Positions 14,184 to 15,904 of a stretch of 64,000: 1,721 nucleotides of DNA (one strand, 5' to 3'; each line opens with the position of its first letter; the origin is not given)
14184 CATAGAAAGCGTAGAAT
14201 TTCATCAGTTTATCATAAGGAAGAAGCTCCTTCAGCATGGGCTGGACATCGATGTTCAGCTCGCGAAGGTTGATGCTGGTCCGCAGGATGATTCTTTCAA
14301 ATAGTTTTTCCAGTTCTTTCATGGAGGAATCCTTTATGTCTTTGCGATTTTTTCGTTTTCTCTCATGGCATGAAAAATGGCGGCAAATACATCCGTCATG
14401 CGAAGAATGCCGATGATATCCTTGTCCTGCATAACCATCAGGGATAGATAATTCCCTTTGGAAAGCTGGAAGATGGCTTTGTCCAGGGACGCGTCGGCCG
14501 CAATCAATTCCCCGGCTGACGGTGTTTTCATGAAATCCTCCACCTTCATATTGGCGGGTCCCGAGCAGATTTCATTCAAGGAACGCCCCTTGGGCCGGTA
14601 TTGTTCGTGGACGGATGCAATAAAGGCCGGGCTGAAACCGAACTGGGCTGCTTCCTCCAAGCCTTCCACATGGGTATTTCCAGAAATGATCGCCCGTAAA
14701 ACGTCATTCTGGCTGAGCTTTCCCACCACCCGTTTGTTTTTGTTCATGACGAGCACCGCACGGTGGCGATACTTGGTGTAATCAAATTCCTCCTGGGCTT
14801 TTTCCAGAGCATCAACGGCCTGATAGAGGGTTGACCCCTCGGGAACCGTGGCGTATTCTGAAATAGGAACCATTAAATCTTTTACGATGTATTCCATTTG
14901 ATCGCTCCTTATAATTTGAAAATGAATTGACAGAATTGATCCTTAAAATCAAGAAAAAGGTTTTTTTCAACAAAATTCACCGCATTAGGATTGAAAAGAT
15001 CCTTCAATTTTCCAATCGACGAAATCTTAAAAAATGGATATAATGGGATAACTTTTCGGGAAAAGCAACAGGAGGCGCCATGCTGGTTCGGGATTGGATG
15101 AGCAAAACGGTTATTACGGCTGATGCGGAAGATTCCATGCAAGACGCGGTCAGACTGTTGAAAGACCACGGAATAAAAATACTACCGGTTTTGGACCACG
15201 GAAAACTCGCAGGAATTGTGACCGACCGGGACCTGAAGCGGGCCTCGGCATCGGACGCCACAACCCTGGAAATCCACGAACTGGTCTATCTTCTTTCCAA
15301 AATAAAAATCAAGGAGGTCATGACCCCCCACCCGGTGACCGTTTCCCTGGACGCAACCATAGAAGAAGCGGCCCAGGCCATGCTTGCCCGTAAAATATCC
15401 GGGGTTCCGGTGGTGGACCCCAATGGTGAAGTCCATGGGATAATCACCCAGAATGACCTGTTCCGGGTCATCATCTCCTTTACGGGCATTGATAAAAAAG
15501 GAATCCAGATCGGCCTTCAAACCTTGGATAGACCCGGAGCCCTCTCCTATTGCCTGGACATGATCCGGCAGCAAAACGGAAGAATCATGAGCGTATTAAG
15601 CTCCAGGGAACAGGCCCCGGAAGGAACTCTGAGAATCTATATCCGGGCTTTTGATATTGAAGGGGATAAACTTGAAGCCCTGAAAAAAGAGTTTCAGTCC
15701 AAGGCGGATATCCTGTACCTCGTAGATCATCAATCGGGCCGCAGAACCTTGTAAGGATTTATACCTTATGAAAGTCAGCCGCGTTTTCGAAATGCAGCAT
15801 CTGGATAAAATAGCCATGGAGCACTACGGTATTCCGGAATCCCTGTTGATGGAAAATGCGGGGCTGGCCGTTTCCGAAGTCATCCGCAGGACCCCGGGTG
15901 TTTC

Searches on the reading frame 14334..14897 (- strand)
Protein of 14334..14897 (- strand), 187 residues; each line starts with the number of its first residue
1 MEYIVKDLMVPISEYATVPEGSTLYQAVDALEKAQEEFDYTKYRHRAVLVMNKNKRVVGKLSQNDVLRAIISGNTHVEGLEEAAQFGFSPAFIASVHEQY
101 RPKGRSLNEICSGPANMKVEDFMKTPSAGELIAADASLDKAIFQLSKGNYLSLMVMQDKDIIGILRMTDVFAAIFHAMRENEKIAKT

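Call 21: search_protein_families(library=pfam, proteins=[window:14334-14897:-], max_evalue=0.001)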
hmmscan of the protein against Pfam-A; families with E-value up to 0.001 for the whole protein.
window:14334-14897:- (187 aa): 1 family
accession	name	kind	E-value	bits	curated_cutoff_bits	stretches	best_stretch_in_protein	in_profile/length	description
PF00571.33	CBS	-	1.1e-13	51.7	24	2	5-71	1-56/57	CBS domain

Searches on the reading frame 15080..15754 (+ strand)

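Call 21: search_protein_families(library=pfam, proteins=[window:15080-15754:+], max_evalue=0.001)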
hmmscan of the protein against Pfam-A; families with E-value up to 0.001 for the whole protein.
window:15080-15754:+ (224 aa): 1 family
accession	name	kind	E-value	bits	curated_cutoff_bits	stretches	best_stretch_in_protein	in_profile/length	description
PF00571.33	CBS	-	4.5e-34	117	24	2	77-132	1-56/57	CBS domain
